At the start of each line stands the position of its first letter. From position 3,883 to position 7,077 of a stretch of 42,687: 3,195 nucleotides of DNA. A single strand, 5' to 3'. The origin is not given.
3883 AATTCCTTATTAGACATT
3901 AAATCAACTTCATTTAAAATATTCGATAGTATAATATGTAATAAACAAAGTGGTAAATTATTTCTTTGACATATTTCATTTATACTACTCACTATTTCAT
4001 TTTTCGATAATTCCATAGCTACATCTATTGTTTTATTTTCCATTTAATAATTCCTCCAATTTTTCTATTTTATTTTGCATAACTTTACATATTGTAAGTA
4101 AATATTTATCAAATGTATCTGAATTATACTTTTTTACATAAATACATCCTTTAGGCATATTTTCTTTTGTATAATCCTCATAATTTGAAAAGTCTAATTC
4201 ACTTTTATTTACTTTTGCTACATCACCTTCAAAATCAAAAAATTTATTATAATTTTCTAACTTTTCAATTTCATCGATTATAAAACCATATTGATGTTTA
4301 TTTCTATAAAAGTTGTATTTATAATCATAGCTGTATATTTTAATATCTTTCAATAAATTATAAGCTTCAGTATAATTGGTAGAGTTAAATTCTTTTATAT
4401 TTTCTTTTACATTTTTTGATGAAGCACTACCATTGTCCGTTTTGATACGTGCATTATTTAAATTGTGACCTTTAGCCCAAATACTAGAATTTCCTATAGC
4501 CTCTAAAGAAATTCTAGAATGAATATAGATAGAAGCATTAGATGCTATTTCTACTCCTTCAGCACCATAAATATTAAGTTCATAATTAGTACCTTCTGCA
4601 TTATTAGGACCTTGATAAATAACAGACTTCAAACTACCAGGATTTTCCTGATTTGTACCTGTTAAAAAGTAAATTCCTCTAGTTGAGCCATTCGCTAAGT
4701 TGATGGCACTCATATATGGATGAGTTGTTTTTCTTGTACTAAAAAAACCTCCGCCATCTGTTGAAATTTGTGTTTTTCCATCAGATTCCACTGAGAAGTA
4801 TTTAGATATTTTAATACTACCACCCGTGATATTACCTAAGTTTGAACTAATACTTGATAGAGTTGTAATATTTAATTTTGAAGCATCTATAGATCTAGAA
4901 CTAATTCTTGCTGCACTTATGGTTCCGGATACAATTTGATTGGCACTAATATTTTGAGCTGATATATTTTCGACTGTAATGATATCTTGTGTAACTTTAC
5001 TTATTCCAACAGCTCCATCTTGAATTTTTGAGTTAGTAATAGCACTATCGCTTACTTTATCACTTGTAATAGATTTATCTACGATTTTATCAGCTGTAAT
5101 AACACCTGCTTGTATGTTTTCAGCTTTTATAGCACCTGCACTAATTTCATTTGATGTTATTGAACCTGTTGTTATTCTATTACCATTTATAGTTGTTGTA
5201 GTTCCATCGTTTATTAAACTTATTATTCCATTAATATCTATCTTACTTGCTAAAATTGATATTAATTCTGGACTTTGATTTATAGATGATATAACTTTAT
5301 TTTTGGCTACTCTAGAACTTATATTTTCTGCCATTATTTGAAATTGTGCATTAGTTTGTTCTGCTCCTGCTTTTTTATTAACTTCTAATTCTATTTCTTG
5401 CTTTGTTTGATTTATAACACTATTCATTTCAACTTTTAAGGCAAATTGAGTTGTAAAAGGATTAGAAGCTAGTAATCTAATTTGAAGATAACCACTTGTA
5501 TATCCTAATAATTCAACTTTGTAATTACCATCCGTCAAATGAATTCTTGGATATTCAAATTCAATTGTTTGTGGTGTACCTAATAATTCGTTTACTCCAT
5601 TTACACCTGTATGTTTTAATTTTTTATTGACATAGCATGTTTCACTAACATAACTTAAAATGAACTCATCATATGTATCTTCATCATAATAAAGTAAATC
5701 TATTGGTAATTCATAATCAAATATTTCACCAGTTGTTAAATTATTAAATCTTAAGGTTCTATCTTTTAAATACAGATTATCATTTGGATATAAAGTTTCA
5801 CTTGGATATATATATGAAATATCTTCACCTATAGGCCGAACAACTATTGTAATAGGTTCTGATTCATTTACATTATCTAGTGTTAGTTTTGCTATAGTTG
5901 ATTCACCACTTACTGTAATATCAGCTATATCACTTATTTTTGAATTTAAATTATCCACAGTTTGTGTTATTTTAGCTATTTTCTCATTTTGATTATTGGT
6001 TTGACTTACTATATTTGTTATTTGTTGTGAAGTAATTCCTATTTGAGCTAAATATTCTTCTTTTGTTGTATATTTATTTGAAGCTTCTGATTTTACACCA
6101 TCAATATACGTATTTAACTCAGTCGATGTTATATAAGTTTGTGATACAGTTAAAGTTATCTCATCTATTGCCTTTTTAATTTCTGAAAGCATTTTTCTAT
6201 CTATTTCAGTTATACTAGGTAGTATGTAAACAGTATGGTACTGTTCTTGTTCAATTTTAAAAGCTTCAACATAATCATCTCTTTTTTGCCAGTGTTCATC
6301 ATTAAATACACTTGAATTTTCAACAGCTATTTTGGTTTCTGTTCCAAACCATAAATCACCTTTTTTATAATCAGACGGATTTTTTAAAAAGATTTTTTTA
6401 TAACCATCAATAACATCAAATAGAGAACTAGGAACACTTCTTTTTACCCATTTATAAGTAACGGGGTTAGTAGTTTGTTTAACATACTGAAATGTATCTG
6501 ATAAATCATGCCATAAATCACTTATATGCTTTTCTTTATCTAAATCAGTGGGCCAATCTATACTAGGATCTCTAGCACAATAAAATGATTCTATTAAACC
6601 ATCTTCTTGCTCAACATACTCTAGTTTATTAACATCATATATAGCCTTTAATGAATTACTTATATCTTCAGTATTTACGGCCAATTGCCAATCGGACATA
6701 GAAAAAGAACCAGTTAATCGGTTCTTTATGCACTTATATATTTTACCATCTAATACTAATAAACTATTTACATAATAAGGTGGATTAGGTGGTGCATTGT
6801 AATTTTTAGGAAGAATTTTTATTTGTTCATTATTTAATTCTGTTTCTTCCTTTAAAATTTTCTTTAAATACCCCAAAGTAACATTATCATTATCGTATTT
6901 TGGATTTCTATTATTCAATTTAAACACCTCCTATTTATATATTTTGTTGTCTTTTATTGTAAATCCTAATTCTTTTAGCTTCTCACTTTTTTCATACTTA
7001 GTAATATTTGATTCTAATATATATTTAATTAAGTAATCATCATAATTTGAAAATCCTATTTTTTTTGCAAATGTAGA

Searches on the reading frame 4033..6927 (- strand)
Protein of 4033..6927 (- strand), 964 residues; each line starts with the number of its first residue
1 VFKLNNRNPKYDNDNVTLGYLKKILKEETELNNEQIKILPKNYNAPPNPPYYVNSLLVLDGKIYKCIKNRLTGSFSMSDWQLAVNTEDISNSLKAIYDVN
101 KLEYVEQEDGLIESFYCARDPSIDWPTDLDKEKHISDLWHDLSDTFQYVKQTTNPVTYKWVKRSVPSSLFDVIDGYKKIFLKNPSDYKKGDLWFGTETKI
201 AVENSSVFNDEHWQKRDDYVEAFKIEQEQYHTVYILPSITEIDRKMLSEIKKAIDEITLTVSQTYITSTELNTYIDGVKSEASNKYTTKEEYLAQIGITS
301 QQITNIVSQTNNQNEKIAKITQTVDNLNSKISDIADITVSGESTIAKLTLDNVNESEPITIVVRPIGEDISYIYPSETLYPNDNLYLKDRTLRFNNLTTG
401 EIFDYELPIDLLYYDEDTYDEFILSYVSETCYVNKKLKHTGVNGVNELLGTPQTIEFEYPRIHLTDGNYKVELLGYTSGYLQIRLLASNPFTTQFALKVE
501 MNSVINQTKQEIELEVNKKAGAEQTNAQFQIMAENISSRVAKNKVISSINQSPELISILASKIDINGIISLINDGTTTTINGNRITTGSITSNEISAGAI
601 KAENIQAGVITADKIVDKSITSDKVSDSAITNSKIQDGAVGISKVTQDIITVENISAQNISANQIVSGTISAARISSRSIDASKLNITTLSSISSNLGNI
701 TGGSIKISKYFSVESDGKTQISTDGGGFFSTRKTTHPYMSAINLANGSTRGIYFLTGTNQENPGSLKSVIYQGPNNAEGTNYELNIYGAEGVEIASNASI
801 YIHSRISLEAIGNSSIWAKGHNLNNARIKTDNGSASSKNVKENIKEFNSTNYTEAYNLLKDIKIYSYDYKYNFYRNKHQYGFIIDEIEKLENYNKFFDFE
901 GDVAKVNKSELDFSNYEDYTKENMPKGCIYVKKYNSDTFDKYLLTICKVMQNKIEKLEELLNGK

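Call 6: search_protein_families(library=phrogs, proteins=[window:4033-6927:-], max_evalue=0.01)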
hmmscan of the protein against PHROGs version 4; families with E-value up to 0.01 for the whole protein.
window:4033-6927:- (964 aa): 10 families
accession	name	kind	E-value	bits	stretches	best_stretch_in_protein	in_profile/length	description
phrog_26466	-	unknown function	1.3e-13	49.9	1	560-725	1802-1957/2337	-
phrog_1775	-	head and packaging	8.8e-13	47.7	1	507-889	1156-1524/1609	minor head protein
phrog_1330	-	tail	1.9e-12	46.9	2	511-631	951-1060/1361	tail protein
phrog_32822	-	head and packaging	3.4e-09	35.9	1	465-707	867-1106/1548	virion structural protein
phrog_892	-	tail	4.3e-09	36.5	2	586-689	346-439/782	tail fiber protein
phrog_11785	-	head and packaging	1e-07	31.8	1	508-588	393-472/770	minor head protein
phrog_21412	-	tail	3.3e-06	26.1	1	587-763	838-1010/1452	tail fiber protein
phrog_36443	-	unknown function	5.3e-06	25.5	2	612-692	421-511/1238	-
phrog_7841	-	unknown function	0.00039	20.5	1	493-606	103-209/489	-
phrog_1101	-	tail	0.0023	16.8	1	641-723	1021-1105/1405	tail protein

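Call 31: search_protein_families(library=pfam, proteins=[window:4033-6927:-], max_evalue=0.001)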
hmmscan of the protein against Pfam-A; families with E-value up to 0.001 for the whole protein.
window:4033-6927:- (964 aa): 1 family
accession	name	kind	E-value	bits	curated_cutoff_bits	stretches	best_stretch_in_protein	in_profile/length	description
PF13884.11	Peptidase_S74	-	1.4e-06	29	22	1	836-889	1-51/58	Chaperone of endosialidase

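Call 53: find_homologous_proteins(query=window:4033-6927:-, max_evalue=1e-30)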
Query window:4033-6927:- (964 aa): 414 proteins with E <= 1e-30 among 8000 candidates; the best 120 are listed.
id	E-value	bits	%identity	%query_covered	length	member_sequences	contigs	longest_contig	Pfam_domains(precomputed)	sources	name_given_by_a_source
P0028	0.0e+0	2111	100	100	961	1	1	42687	PF13884.12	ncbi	-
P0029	0.0e+0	1083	57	100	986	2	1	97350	PF13884.12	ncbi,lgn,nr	ncbi:MAG: hypothetical protein HFI86_02225 [Bacilli bacterium]|nr:hypothetical protein [Bacilli bact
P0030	0.0e+0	1080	57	100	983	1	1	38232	PF13884.12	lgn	-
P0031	0.0e+0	1021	54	99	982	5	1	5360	-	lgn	-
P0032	2.7e-248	845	46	99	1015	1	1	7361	PF13884.12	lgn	-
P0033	4.5e-219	748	43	99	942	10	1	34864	PF13884.12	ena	-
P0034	7.9e-193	661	44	67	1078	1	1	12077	PF13884.12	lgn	-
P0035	5.6e-187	642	44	79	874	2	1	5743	-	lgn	-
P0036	1.8e-183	630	52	60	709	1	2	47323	-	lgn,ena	-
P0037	2.7e-180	620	56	53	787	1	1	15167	-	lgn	-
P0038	3.4e-179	616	55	53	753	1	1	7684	-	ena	-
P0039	2.5e-178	613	37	99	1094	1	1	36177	PF13884.12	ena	-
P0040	6.6e-138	480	36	91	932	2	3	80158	-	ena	-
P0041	1.4e-137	479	37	74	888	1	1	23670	-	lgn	-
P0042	2.0e-137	478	38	73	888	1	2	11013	-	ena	-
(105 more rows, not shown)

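Call 54: find_encoding_contigs(protein=P0029, flank=4000, max_places=2)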
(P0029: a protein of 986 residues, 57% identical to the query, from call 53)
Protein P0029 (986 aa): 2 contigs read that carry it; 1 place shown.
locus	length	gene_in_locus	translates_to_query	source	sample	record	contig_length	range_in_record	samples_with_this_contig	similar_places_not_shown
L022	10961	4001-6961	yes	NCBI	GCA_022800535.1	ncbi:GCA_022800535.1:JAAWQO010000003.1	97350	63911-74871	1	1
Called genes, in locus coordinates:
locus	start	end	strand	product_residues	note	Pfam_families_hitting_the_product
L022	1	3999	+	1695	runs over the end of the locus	PF18819:MuF_C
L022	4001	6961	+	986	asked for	PF13884:Peptidase_S74 (weak)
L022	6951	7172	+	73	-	-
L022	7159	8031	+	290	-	-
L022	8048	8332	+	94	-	-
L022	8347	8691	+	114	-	-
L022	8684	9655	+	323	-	PF01510:Amidase_2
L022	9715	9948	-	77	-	-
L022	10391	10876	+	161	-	PF13274:SocA_Panacea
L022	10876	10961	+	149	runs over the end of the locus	-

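Call 55: find_encoding_contigs(protein=P0030, flank=4000, max_places=2)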
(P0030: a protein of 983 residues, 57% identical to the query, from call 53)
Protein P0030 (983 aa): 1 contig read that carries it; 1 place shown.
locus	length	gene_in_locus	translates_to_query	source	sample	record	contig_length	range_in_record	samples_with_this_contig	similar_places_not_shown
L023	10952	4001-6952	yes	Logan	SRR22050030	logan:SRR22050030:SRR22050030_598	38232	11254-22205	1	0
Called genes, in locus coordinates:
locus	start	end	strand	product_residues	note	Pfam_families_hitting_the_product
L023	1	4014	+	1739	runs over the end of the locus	PF18819:MuF_C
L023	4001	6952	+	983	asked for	PF13884:Peptidase_S74 (weak)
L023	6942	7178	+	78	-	-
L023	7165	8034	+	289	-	-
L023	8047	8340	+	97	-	-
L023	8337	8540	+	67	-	-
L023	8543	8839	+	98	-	PF14359:DUF4406 (weak)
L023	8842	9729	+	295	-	PF08291:Peptidase_M15_3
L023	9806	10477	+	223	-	-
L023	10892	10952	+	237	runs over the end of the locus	PF18813:PBECR4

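Call 56: find_encoding_contigs(protein=P0031, flank=4000, max_places=2)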
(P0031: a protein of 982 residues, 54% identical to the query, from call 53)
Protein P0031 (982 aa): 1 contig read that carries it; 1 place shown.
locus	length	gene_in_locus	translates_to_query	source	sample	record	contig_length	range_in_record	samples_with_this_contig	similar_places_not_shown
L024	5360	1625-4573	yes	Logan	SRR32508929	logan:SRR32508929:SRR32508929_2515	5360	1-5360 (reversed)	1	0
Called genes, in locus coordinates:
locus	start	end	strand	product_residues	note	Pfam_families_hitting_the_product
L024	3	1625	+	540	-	?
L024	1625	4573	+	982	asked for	-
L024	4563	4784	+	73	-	-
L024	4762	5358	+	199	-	?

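Call 57: find_encoding_contigs(protein=P0032, flank=4000, max_places=2)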
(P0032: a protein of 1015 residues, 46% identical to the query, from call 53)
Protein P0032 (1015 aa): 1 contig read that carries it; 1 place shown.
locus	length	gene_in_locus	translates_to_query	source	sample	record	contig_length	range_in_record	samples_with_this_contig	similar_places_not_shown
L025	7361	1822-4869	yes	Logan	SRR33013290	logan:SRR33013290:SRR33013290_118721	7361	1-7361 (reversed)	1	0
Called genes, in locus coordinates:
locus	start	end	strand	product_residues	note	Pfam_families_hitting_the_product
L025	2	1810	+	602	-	?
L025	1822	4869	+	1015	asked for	PF13884:Peptidase_S74 (weak)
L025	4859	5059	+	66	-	-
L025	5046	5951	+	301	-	PF21882:Gp53-like_C (weak)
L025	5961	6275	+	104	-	-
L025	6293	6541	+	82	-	PF16079:Phage_holin_5_2 (weak)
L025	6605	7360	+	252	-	?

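Call 70: search_dna_similar(query=window:4033-6927:-, collection=phages, mode=protein, max_rows=12)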
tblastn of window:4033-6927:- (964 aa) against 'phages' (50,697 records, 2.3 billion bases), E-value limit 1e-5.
Records with a match: 12; places in all: 16; records where one place covers at least 80% of the query: 0.
Best place of each record, by identity: <60% 12.
By first word of the organism name: Geobacillus 4; Bacteriophage 4; Marinitoga 2; Nitrincola 2.
By host as written in the record: - 5; Geobacillus 2; Geobacillus thermodenitrificans 2; Nitrincola sp. M3-16 2; Marinitoga camini 1155 1.
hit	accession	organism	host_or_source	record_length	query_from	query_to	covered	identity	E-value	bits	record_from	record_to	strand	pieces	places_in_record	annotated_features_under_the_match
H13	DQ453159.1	Geobacillus virus E2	Geobacillus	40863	503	664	17%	31.9%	2e-6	58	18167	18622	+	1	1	putative minor structural protein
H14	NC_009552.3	Geobacillus virus E2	Geobacillus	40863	503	664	17%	31.9%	2e-6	58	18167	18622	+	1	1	tail protein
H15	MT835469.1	Bacteriophage sp.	human fecal samples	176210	63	221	16%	31.7%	4e-14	84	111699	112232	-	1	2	record has no annotation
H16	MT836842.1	Bacteriophage sp.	human fecal samples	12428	66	221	16%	30.9%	5e-12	76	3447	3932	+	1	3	record has no annotation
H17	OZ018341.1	Marinitoga phage MPV1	-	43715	592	706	12%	38.4%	3e-6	58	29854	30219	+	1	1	Tail fiber protein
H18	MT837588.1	Bacteriophage sp.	human fecal samples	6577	61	207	15%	29.1%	1e-9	68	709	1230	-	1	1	record has no annotation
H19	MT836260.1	Bacteriophage sp.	human fecal samples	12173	69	227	16%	26.8%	2e-7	61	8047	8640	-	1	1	record has no annotation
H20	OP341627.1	Geobacillus phage vB_GthS_PK3.6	Geobacillus thermodenitrificans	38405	598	705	11%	35.9%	3e-6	58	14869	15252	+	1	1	putative tail fiber protein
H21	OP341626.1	Geobacillus phage vB_GthS_PK3.5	Geobacillus thermodenitrificans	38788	599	705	11%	35.2%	2e-6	59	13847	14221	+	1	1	putative tail fiber protein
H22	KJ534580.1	Nitrincola phage 1M3-16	Nitrincola sp. M3-16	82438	604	706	11%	35.0%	7e-6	56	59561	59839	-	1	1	putative tail fiber protein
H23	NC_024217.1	Nitrincola phage 1M3-16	Nitrincola sp. M3-16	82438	604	706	11%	35.0%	7e-6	56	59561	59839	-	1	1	central tail fiber J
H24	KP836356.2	Marinitoga camini virus 2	Marinitoga camini 1155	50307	592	665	8%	45.9%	1e-6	59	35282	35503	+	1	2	phage realted protein tail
